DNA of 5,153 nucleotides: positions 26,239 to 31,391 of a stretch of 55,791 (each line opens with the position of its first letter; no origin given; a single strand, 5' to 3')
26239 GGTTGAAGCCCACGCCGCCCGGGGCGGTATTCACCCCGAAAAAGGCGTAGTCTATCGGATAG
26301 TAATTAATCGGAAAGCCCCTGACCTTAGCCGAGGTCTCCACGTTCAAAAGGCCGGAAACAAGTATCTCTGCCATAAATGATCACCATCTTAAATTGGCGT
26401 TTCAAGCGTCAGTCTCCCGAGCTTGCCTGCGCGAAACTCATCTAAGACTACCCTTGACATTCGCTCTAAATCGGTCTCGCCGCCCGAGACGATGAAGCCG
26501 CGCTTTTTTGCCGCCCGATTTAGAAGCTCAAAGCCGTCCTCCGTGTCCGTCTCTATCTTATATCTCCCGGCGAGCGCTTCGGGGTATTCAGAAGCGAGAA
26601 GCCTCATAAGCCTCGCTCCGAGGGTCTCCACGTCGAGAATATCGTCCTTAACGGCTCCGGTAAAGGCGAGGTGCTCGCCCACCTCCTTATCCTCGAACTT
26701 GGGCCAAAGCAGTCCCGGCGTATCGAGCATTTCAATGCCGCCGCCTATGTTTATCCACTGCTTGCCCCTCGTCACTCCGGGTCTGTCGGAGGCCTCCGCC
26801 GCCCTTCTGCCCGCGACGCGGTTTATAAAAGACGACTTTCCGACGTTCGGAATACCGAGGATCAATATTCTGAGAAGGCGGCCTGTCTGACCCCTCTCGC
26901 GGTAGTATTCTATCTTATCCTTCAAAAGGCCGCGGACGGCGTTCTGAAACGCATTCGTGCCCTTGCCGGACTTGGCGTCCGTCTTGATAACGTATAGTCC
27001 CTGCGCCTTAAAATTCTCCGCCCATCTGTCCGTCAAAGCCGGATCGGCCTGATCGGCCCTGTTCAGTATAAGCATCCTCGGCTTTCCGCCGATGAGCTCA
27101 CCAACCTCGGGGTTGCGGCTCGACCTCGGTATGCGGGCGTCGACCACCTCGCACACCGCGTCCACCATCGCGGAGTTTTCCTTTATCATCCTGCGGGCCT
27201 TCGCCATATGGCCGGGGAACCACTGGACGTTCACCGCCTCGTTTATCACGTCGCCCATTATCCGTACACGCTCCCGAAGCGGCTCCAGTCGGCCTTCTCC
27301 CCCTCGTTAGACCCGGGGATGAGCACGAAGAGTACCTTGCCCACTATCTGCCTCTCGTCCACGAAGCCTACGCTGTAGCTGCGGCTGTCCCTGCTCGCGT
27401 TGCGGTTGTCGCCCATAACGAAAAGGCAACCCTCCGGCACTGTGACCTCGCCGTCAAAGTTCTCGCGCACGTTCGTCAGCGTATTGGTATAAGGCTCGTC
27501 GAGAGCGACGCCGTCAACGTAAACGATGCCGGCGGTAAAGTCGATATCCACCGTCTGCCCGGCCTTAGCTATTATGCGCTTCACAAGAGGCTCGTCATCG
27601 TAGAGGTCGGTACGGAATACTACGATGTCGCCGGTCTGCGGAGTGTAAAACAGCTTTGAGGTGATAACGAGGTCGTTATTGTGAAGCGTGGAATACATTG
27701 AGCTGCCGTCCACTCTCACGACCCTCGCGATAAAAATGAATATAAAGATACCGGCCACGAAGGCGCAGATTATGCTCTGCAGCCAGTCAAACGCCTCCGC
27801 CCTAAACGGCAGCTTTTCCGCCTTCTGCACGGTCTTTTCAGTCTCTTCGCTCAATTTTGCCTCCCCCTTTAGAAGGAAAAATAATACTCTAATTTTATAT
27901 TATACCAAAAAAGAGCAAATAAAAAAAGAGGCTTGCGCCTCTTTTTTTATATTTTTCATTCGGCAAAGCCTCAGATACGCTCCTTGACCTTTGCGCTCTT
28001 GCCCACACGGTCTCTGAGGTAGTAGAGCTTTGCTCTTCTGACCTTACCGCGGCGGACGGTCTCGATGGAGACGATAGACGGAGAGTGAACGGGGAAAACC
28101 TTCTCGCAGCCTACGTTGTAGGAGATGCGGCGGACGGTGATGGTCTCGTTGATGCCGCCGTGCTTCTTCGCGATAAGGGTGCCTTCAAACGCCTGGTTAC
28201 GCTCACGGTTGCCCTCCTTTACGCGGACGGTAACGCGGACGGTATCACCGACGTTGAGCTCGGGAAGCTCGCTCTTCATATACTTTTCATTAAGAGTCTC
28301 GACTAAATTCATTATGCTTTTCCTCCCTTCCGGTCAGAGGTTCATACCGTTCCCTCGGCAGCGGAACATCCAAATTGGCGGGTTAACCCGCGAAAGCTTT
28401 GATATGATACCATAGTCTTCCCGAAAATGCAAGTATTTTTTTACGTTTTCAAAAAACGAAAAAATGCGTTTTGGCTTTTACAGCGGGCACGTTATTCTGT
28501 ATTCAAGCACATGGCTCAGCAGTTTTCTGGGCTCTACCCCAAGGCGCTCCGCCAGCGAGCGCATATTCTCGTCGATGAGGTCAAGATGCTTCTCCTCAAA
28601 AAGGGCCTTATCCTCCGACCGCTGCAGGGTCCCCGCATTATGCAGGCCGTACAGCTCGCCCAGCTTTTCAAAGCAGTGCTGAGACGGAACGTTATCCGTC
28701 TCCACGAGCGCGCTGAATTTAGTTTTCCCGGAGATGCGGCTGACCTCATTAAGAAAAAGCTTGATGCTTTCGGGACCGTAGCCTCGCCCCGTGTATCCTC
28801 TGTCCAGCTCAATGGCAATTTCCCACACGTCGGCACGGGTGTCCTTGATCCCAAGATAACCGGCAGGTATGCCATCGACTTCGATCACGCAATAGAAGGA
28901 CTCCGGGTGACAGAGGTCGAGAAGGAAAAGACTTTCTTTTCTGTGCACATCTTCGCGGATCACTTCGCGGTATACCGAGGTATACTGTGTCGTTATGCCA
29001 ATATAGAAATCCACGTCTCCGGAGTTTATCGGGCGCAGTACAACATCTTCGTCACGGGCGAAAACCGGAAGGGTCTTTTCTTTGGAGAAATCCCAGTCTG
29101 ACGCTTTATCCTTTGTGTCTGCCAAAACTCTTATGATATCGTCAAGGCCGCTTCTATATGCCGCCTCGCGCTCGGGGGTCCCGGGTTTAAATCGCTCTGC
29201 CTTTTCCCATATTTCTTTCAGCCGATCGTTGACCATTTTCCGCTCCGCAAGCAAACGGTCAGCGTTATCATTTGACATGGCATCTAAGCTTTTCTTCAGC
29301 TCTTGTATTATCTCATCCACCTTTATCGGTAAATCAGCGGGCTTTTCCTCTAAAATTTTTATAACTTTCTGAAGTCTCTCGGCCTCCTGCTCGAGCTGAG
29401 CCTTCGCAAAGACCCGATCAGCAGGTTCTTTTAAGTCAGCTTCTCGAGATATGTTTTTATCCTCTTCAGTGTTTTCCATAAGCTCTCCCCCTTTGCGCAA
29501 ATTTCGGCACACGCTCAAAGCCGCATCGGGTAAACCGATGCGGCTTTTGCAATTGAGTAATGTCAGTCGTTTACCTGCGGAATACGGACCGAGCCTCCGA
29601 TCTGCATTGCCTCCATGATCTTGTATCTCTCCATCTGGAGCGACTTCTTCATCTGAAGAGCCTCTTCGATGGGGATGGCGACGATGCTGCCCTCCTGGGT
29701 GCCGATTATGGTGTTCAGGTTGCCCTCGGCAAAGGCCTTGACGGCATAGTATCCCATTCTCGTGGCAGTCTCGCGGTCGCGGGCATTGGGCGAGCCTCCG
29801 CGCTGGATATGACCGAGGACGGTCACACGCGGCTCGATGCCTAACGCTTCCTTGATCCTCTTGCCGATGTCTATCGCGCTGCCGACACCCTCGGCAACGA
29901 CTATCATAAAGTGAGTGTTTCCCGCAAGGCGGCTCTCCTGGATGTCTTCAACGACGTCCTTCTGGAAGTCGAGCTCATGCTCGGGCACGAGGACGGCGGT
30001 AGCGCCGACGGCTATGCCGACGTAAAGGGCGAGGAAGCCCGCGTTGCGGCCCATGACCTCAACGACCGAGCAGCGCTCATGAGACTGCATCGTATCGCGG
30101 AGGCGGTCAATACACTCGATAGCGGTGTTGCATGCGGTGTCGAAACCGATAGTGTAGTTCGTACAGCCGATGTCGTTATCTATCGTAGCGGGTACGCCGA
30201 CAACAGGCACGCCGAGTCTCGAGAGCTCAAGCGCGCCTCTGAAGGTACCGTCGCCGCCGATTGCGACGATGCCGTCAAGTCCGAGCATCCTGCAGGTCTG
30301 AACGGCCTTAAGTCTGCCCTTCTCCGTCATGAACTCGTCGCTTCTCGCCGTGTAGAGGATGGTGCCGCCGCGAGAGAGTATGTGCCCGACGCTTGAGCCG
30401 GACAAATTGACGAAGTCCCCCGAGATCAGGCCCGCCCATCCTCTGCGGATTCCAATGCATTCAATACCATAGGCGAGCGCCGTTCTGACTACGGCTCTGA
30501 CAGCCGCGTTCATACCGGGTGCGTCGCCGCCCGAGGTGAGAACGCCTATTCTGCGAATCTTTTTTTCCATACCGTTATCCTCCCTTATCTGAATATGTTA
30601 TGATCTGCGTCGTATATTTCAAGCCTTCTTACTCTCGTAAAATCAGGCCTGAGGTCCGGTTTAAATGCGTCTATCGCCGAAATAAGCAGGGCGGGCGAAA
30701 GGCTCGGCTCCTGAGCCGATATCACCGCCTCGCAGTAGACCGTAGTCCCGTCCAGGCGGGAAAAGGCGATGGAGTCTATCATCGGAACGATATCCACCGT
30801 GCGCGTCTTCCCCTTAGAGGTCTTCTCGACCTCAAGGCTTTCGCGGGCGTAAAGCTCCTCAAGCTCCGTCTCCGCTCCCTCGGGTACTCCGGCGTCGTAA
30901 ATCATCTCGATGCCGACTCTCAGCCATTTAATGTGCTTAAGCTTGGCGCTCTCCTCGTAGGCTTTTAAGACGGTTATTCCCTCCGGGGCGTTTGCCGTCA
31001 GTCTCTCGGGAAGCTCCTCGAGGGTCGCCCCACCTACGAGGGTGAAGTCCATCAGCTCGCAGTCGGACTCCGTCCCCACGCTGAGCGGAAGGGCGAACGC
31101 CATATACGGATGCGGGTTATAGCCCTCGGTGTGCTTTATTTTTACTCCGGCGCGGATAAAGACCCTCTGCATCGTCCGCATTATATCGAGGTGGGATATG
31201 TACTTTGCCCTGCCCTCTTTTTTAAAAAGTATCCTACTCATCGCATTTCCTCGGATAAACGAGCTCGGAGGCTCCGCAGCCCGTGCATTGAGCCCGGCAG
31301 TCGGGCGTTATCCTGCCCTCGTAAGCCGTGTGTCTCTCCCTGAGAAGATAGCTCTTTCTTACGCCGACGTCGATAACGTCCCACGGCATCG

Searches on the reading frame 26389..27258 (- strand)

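Call 53: search_protein_families(library=pfam, proteins=[window:26389-27258:-], max_evalue=0.00001)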
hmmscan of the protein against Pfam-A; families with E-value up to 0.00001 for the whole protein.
window:26389-27258:- (289 aa): 2 families
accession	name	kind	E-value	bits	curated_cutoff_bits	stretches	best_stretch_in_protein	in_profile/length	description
PF01926.29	MMR_HSR1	-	1.6e-16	60.9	21.9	1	130-198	1-69/113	50S ribosome-binding GTPase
PF02421.24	FeoB_N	-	5e-07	29.8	27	0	130-183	2-57/156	Ferrous iron transport protein B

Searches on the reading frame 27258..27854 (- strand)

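Call 53: search_protein_families(library=pfam, proteins=[window:27258-27854:-], max_evalue=0.00001)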
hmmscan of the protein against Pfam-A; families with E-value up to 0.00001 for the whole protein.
window:27258-27854:- (198 aa): 2 families
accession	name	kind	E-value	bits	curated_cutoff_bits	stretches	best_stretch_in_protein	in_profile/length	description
PF10502.14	Peptidase_S26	-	1.6e-39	136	22.9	1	23-178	3-167/168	Signal peptidase, peptidase S26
PF00717.28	Peptidase_S24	-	3.6e-06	27.1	23.3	1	45-100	37-88/116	Peptidase S24-like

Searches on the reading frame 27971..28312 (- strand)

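Call 53: search_protein_families(library=pfam, proteins=[window:27971-28312:-], max_evalue=0.00001)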
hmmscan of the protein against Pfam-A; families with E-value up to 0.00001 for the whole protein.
window:27971-28312:- (113 aa): 1 family
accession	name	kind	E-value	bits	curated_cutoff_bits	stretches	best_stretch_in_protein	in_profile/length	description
PF01245.26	Ribosomal_L19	-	4.1e-47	159.2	22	1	3-112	2-111/111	Ribosomal protein L19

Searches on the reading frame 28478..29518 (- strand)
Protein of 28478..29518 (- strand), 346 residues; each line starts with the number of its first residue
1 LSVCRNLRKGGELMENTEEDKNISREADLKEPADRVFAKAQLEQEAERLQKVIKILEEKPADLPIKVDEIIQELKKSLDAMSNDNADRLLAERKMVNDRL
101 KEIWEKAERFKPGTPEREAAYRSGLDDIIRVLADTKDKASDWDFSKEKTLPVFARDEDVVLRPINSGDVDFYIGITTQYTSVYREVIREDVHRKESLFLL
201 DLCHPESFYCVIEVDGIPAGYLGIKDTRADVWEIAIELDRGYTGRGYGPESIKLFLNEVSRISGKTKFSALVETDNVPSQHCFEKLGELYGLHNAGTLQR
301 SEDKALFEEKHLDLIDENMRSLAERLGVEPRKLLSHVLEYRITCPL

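Call 53: search_protein_families(library=pfam, proteins=[window:28478-29518:-], max_evalue=0.00001)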
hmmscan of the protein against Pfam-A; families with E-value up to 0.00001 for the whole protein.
window:28478-29518:- (346 aa): 2 families
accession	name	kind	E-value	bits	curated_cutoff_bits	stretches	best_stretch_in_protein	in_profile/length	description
PF13302.13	Acetyltransf_3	-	1.5e-09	39.1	25.4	1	159-287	2-136/138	Acetyltransferase (GNAT) domain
PF00583.31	Acetyltransf_1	-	3.3e-09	37.5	20.7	1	197-287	21-115/116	Acetyltransferase (GNAT) family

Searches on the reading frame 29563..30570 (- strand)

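Call 54: search_protein_families(library=pfam, proteins=[window:29563-30570:-], max_evalue=0.001)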
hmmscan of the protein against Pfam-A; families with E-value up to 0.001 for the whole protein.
window:29563-30570:- (335 aa): 2 families
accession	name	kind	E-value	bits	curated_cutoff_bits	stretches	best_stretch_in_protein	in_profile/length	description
PF00365.25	PFK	-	6.2e-105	351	30.9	1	7-279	1-276/277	Phosphofructokinase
PF01513.26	NAD_kinase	-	8.8e-06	26.5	25.5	1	88-128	63-104/130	ATP-NAD kinase N-terminal domain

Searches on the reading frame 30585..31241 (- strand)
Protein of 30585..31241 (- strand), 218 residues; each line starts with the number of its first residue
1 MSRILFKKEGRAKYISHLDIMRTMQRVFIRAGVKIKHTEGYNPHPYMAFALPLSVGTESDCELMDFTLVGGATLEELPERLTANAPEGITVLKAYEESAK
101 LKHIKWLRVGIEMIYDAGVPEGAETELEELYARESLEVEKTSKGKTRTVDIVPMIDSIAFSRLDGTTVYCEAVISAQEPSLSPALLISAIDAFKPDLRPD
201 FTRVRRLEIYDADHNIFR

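Call 54: search_protein_families(library=pfam, proteins=[window:30585-31241:-], max_evalue=0.001)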
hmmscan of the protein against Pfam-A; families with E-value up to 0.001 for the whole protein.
window:30585-31241:- (218 aa): 1 family
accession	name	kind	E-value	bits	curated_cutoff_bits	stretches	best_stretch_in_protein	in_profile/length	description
PF10105.14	DUF2344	-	2.1e-47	161.7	23.8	1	3-181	3-174/176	Uncharacterized protein conserved in bacteria (DUF2344)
